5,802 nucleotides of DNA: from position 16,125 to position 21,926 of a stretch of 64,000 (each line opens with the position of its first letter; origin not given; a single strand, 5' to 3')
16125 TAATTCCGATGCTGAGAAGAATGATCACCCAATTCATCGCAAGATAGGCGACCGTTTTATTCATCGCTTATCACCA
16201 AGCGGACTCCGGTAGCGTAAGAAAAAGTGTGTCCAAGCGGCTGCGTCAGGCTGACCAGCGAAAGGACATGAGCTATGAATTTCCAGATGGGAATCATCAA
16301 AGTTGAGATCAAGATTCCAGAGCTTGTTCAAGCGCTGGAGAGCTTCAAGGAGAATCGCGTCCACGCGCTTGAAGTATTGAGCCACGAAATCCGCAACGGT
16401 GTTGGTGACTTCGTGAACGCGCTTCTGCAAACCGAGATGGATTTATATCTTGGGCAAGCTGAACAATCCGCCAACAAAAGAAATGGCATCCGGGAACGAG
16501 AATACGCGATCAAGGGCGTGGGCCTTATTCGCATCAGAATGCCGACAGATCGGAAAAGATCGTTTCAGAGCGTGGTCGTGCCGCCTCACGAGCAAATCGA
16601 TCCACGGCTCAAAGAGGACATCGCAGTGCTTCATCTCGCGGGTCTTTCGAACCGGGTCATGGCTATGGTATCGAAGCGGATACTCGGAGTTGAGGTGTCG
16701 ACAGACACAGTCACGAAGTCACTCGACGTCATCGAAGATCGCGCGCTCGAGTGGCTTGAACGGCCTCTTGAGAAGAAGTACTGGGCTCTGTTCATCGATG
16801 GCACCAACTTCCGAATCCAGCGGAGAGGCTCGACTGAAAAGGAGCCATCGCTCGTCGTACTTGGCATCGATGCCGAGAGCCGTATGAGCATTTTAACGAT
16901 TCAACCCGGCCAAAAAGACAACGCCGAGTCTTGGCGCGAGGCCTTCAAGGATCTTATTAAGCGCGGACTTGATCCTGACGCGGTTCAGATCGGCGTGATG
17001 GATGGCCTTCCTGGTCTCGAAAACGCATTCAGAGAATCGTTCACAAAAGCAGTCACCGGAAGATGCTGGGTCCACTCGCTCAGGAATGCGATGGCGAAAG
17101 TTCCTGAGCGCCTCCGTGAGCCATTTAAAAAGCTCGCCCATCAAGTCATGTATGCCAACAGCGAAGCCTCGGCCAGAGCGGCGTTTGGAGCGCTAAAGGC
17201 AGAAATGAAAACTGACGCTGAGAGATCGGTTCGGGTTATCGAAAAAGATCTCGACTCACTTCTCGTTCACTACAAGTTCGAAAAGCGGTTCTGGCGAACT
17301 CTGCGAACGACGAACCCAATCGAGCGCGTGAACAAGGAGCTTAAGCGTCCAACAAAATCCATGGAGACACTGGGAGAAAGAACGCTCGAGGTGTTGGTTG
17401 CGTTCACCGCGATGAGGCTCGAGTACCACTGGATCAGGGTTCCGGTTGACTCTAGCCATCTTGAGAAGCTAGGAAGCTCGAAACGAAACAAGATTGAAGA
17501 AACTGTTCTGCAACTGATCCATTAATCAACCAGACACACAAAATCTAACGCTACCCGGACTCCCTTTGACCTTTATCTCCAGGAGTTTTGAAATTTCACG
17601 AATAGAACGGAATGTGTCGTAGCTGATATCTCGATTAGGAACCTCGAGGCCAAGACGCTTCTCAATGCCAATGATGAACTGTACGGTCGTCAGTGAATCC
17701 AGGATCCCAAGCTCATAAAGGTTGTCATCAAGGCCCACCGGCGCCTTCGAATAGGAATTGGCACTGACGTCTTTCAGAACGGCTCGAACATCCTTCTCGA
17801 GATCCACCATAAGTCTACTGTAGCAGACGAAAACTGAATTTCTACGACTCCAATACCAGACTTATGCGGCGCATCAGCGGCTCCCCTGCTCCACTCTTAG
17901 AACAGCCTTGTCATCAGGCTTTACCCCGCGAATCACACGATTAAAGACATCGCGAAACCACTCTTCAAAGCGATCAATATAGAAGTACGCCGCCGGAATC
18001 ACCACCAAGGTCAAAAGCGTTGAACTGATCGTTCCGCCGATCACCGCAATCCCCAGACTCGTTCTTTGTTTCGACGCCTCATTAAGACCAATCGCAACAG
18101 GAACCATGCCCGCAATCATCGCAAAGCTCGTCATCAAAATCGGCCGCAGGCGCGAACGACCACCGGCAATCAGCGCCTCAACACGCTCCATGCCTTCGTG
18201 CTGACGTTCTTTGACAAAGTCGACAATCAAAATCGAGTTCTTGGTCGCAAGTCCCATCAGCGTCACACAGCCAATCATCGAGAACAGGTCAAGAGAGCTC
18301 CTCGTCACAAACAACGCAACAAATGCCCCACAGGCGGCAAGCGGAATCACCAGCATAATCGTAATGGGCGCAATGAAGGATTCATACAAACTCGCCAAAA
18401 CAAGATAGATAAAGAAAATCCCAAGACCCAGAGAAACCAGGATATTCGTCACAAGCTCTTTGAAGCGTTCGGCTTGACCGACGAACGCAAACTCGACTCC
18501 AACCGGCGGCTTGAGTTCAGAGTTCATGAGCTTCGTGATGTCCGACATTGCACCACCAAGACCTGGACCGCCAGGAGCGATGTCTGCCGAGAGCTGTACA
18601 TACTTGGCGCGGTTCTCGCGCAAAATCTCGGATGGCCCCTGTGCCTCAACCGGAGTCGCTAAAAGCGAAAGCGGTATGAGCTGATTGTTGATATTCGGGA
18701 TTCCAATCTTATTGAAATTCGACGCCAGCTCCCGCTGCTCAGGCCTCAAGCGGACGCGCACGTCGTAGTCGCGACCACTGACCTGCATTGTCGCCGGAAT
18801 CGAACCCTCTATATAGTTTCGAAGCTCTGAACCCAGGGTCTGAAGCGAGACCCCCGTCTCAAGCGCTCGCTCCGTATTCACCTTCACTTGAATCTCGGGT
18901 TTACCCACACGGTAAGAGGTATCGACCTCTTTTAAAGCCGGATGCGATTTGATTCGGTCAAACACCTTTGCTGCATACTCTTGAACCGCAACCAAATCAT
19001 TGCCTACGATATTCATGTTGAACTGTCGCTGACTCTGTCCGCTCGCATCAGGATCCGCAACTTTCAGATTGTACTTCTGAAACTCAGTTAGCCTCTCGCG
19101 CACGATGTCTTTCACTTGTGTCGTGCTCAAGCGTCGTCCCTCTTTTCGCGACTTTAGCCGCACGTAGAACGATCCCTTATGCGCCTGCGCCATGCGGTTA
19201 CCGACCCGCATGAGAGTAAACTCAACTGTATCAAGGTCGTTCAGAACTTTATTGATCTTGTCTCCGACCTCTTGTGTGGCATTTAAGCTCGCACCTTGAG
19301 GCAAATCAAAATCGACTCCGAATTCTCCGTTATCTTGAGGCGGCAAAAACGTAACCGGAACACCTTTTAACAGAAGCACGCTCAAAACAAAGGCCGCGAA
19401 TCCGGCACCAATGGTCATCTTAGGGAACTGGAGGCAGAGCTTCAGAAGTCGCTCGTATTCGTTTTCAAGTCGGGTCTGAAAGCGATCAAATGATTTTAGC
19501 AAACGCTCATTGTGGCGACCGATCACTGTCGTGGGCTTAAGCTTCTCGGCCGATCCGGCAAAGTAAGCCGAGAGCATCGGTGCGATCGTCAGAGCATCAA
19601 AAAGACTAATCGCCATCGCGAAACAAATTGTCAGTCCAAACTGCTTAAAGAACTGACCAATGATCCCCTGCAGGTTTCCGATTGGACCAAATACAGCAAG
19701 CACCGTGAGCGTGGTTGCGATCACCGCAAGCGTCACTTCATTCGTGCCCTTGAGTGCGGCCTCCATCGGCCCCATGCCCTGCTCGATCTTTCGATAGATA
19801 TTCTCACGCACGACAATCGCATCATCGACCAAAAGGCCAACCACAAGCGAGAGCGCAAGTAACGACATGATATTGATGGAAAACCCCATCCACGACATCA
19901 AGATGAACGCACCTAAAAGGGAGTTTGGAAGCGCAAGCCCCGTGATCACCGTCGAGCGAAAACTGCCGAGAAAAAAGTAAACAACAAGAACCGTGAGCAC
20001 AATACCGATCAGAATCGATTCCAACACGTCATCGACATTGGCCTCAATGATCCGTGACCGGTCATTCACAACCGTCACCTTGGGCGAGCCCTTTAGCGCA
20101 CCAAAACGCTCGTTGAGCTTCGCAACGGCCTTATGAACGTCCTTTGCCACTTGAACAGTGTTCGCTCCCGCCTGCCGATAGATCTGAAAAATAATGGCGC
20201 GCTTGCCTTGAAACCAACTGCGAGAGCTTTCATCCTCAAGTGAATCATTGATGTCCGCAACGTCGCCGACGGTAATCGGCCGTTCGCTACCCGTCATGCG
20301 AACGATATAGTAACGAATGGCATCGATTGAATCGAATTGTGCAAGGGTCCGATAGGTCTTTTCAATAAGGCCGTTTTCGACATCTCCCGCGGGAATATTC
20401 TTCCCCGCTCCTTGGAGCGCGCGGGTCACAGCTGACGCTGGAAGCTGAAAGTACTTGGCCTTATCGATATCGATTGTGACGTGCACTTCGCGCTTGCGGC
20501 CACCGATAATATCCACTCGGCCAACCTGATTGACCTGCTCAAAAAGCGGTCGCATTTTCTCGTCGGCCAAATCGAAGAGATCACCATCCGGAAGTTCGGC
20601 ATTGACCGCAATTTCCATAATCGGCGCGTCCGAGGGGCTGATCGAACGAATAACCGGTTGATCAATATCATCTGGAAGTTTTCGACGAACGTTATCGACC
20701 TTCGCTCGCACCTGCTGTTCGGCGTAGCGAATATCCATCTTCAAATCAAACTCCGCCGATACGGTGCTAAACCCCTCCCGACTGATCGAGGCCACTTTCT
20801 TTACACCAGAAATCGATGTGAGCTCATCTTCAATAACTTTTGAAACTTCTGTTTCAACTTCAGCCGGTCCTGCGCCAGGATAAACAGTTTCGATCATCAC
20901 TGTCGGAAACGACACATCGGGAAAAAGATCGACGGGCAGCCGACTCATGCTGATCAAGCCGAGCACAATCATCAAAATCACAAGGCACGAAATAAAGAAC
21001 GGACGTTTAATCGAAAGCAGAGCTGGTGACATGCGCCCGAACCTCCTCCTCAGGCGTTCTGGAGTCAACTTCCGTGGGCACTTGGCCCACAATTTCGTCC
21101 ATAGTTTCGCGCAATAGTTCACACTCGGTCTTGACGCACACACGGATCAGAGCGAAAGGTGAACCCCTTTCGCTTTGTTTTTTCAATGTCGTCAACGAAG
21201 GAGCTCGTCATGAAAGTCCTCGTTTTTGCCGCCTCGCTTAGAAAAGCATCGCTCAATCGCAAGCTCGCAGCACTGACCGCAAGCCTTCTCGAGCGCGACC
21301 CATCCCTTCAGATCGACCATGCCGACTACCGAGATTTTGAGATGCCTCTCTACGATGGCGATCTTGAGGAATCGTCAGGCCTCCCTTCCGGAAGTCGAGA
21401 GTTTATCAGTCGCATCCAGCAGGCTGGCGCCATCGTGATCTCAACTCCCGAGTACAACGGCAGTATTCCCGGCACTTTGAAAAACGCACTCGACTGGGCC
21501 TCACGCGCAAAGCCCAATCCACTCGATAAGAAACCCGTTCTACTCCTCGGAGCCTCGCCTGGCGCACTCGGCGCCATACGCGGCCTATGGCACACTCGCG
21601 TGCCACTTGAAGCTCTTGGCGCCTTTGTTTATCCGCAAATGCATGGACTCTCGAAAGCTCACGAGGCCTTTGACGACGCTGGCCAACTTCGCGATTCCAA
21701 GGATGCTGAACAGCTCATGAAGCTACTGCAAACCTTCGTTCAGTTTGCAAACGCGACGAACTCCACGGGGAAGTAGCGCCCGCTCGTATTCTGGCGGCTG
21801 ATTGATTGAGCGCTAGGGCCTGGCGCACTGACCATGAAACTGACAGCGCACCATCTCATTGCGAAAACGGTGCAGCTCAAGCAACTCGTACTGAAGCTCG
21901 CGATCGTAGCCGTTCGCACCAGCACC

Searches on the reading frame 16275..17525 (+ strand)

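Call 19: search_protein_families(library=pfam, proteins=[window:16275-17525:+], max_evalue=0.001)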
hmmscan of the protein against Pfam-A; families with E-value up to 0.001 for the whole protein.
window:16275-17525:+ (416 aa): 1 family
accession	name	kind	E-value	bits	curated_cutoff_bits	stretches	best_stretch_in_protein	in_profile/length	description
PF00872.24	Transposase_mut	-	1.4e-59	202.3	21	1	28-387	15-377/379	Transposase, Mutator family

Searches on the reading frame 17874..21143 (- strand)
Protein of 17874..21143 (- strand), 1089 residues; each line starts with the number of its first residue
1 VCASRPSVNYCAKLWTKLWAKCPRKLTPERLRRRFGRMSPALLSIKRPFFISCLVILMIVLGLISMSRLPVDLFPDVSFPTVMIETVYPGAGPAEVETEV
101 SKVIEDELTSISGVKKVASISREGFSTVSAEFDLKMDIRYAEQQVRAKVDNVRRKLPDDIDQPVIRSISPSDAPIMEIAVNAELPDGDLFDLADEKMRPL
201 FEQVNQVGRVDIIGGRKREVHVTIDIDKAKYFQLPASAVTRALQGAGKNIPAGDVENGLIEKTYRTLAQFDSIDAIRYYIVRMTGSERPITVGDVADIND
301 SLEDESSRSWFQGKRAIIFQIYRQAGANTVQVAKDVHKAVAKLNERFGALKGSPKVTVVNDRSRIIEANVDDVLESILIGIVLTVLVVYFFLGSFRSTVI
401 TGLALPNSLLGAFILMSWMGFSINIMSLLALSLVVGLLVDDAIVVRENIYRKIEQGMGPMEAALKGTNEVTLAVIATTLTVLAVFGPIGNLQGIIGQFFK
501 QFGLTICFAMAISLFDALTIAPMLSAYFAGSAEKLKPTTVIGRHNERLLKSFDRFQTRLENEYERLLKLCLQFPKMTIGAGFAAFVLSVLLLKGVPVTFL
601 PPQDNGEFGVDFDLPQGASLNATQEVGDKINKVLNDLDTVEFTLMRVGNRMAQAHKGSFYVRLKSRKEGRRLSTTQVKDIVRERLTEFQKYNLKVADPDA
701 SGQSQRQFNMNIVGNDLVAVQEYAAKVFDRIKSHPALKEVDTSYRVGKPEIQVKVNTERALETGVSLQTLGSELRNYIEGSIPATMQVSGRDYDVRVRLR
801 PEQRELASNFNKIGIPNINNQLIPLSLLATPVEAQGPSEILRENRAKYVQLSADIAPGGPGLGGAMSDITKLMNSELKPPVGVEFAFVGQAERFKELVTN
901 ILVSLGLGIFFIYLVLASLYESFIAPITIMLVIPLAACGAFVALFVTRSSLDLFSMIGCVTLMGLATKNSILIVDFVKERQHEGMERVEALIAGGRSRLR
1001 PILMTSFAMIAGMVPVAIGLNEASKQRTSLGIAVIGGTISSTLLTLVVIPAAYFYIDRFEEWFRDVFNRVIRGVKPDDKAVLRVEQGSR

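Call 19: search_protein_families(library=pfam, proteins=[window:17874-21143:-], max_evalue=0.001)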
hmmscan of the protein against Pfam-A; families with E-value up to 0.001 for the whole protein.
window:17874-21143:- (1089 aa): 3 families
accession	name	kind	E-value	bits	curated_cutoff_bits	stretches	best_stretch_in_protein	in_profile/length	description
PF00873.25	ACR_tran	-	8.5e-260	865.1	28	1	43-1056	4-1020/1021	AcrB/AcrD/AcrF family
PF03176.21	MMPL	-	6.4e-07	29.1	20.5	1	844-1064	85-309/333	MMPL family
PF02355.23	SecD_SecF_C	-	7.4e-06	25.9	20.5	0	895-1045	27-179/189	Protein export membrane protein SecD/SecF, C-terminal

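Call 21: find_encoding_contigs(protein=window:17874-21143:-, flank=2000, max_places=6)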
Protein window:17874-21143:- (1089 aa): no gene with exactly this product is on record in the collection.

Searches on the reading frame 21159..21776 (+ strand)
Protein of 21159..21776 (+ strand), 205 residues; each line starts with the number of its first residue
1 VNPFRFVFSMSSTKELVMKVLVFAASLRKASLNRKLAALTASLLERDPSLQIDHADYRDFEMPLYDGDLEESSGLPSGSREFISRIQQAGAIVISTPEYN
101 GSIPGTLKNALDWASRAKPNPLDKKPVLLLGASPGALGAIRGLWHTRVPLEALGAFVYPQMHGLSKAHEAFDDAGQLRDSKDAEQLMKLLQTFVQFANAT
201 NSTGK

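Call 20: search_protein_families(library=pfam, proteins=[window:21159-21776:+], max_evalue=0.001)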
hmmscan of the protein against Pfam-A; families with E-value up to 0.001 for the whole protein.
window:21159-21776:+ (205 aa): 2 families
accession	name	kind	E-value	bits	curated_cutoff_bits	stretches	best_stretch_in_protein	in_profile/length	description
PF03358.20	FMN_red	-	1.5e-36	125.7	24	1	18-163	1-146/152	NADPH-dependent FMN reductase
PF02525.22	Flavodoxin_2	-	5.4e-08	33.2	27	1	18-117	1-106/198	Flavodoxin-like fold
